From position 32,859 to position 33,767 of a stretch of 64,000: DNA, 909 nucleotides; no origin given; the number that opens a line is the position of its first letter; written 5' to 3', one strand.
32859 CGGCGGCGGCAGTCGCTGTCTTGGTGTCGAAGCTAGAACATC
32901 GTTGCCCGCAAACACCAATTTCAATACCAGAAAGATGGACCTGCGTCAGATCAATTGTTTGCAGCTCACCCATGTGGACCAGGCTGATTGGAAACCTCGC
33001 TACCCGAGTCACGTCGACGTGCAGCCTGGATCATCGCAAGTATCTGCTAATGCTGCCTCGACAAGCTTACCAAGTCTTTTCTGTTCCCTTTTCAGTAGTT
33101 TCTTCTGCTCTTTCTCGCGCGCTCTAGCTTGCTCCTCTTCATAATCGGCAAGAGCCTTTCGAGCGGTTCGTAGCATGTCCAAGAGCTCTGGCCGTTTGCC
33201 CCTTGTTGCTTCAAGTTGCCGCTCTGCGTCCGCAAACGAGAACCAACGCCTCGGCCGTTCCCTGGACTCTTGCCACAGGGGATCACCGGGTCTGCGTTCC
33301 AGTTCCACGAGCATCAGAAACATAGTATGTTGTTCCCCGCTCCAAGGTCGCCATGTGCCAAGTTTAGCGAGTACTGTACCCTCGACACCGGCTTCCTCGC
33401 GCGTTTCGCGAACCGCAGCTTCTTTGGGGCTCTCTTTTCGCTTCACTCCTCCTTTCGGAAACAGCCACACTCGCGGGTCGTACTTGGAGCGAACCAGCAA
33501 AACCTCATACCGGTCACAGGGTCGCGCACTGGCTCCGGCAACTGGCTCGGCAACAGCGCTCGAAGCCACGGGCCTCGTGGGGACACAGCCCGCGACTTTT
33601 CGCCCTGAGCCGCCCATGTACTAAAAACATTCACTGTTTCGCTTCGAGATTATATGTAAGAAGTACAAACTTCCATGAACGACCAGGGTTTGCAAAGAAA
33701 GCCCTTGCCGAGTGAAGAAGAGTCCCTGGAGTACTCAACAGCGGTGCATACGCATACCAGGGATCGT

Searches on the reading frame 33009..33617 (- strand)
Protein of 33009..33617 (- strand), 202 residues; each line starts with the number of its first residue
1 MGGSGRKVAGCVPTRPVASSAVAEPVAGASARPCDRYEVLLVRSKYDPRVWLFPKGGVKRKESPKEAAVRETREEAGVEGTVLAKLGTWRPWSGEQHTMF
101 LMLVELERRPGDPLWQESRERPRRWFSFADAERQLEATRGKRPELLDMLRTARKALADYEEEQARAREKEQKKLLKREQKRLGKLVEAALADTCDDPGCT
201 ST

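Call 3: search_protein_families(library=pfam, proteins=[window:33009-33617:-], max_evalue=1)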
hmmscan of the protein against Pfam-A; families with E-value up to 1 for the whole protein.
window:33009-33617:- (202 aa): 2 families
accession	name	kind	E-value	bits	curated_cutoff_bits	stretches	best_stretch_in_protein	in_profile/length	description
PF00293.34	NUDIX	-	2.6e-17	63.5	21.1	1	37-138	15-124/134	NUDIX domain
PF01636.29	APH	-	0.062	13.5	23.2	1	60-187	27-163/239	Phosphotransferase enzyme family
